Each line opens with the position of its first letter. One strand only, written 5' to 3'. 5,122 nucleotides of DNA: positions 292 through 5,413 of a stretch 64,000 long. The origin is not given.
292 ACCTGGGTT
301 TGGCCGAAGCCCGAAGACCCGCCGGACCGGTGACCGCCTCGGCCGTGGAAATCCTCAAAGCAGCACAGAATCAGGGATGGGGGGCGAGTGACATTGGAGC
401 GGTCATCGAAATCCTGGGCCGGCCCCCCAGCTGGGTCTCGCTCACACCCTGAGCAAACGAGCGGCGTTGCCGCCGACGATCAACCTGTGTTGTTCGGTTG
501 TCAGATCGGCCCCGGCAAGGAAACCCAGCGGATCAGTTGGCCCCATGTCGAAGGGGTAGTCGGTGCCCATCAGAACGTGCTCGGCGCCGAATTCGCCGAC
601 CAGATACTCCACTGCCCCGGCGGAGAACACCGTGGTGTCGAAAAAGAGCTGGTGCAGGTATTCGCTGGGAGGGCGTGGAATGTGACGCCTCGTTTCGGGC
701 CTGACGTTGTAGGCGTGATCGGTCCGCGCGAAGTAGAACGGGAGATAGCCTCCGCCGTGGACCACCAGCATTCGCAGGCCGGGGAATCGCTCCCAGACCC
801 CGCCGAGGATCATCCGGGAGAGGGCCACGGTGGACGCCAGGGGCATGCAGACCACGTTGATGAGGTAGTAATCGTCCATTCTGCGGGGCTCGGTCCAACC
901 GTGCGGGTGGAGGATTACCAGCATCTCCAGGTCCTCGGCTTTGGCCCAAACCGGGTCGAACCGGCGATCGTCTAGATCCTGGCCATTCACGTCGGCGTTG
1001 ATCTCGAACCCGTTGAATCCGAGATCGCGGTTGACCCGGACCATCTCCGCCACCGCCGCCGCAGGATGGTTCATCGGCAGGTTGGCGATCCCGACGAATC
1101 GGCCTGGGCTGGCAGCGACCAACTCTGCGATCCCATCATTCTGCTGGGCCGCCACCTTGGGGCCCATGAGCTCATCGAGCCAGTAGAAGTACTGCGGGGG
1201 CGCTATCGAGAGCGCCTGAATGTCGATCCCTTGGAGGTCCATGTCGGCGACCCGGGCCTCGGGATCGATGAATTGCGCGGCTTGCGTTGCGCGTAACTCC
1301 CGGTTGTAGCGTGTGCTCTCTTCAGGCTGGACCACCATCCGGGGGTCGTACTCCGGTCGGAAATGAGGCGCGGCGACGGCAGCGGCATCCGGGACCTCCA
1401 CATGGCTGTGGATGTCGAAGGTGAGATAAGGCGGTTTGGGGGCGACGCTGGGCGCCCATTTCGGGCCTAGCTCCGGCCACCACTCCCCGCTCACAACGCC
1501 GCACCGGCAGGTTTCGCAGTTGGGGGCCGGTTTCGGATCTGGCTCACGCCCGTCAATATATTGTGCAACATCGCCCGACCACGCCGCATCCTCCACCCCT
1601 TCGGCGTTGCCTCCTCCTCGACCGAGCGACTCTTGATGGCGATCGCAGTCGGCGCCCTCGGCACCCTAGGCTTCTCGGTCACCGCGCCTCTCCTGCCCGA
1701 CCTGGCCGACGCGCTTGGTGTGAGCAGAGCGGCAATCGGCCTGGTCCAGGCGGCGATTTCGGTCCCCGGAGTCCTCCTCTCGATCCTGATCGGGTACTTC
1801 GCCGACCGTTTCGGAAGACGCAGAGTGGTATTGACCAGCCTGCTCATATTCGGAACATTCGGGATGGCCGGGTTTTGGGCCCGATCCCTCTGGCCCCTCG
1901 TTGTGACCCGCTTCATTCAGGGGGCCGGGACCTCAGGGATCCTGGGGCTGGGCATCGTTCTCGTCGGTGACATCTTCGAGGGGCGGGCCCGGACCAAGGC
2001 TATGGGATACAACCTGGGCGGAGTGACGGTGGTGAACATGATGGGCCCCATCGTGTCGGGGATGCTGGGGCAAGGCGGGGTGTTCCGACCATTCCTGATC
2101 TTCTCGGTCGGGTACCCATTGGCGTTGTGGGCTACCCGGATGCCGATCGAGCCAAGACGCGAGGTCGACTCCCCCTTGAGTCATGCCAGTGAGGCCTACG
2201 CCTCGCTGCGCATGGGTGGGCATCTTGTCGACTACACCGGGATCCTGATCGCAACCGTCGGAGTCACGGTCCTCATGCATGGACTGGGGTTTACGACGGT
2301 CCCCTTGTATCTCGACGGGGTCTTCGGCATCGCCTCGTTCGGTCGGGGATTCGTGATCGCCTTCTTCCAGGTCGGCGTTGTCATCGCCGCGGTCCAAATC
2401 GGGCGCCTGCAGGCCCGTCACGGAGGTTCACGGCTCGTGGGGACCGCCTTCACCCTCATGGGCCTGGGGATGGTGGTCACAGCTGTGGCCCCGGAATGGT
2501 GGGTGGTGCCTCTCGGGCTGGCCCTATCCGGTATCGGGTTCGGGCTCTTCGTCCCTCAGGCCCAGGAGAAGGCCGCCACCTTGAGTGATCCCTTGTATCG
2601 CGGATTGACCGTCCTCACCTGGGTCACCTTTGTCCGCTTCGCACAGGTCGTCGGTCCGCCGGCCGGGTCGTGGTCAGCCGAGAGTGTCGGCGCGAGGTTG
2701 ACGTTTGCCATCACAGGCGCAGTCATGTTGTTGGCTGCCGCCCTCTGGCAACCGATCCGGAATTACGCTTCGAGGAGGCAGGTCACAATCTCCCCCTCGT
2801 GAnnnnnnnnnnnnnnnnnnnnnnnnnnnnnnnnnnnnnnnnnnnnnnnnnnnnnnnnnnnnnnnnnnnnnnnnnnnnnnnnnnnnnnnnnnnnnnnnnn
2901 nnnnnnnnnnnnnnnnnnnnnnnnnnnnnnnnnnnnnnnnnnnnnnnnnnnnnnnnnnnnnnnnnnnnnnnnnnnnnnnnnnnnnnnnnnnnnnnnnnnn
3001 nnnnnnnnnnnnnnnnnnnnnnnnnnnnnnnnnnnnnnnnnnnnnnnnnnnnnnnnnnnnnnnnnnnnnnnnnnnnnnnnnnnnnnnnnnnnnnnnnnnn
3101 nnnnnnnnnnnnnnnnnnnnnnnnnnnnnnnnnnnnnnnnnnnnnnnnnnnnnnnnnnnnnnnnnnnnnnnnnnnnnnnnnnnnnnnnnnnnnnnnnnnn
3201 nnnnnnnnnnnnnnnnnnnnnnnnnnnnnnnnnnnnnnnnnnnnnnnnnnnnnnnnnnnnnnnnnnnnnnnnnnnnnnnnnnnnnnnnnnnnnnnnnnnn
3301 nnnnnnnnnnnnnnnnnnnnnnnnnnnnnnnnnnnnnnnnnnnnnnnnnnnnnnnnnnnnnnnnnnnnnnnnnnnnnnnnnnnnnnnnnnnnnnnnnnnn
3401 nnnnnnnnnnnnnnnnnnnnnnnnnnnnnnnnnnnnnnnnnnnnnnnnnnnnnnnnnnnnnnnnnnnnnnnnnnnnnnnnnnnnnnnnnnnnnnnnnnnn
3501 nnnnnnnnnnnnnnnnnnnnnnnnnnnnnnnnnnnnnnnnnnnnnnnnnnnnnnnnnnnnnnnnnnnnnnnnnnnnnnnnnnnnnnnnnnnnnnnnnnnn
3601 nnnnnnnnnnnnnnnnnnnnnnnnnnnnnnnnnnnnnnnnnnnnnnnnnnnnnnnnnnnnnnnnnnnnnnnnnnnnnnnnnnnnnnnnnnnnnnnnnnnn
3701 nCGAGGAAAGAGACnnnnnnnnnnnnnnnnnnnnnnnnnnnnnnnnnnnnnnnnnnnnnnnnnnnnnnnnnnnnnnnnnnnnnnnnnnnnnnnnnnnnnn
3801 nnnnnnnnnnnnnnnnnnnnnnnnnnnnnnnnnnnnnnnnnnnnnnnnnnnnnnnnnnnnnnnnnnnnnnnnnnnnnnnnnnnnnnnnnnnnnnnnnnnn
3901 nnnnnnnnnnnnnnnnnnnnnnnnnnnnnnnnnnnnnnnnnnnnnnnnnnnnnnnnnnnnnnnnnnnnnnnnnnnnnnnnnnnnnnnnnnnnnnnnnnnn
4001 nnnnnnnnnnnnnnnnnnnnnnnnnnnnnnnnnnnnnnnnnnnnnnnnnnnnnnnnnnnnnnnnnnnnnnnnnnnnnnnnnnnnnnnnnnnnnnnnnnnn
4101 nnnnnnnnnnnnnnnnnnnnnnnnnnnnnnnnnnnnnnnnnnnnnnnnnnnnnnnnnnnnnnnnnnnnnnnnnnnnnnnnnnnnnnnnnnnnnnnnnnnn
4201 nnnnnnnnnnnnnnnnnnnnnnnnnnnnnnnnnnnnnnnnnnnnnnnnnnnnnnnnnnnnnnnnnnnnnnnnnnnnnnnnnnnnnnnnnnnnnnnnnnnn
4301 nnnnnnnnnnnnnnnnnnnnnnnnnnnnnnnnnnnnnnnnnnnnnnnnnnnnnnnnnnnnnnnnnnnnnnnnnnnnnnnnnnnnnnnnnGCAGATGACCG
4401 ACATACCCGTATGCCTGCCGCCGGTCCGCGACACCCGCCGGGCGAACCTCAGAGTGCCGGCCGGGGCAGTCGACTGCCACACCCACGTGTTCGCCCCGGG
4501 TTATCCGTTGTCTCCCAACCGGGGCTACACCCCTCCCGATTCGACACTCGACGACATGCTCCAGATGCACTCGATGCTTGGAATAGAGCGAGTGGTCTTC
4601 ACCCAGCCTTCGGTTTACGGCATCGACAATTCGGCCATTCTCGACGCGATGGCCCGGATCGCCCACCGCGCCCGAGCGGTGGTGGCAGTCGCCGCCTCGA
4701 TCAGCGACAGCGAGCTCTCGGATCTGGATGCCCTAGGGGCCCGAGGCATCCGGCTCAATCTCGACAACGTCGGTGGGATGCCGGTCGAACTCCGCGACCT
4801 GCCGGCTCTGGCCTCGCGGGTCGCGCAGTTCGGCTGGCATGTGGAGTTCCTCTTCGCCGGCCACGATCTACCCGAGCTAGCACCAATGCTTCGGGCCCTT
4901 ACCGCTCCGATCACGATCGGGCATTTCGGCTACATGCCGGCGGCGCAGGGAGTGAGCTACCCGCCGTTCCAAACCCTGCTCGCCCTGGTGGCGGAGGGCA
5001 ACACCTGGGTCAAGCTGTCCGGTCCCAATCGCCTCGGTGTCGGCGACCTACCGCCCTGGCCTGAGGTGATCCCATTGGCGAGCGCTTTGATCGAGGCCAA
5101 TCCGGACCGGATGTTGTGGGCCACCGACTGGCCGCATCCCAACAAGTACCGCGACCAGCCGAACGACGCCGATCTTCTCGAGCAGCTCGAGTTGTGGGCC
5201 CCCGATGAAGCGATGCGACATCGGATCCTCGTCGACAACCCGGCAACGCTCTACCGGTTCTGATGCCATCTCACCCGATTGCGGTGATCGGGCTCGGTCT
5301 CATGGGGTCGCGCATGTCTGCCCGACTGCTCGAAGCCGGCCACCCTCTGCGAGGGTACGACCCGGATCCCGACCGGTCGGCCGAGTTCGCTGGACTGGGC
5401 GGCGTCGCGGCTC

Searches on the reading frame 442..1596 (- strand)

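Call 59: search_protein_families(library=pfam, proteins=[window:442-1596:-], max_evalue=0.0001)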
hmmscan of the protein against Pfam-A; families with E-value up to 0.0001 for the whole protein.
window:442-1596:- (384 aa): 1 family
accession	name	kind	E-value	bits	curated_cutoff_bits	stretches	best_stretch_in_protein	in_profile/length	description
PF04909.20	Amidohydro_2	-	2.7e-33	116.4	26.4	1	61-383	2-288/289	Amidohydrolase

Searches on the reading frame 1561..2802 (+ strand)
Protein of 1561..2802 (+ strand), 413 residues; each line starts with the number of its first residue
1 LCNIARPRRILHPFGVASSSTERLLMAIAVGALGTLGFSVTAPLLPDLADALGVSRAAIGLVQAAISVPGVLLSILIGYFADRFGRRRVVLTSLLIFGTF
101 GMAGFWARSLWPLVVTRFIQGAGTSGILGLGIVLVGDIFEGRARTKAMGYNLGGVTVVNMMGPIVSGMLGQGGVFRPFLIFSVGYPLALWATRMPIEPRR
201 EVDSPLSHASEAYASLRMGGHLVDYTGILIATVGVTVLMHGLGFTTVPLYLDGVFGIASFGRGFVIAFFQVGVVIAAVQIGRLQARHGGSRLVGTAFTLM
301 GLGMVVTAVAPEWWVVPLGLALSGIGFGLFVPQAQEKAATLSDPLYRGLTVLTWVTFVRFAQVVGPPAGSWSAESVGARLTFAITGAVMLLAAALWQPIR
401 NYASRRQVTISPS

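Call 59: search_protein_families(library=pfam, proteins=[window:1561-2802:+], max_evalue=0.0001)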
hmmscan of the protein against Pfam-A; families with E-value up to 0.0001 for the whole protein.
window:1561-2802:+ (413 aa): 2 families
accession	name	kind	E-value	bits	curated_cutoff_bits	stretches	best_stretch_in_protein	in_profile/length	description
PF07690.21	MFS_1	-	1.3e-46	159.6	33.4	2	30-258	4-235/347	Major Facilitator Superfamily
PF05977.19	MFS_3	-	1.8e-12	46.9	27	1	26-396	17-390/524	Transmembrane secretion effector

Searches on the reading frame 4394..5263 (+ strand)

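Call 59: search_protein_families(library=pfam, proteins=[window:4394-5263:+], max_evalue=0.0001)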
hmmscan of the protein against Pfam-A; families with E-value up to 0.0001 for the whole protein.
window:4394-5263:+ (289 aa): 1 family
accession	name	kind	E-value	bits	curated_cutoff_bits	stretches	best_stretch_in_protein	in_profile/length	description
PF04909.20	Amidohydro_2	-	9.1e-49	167.2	26.4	1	26-289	1-289/289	Amidohydrolase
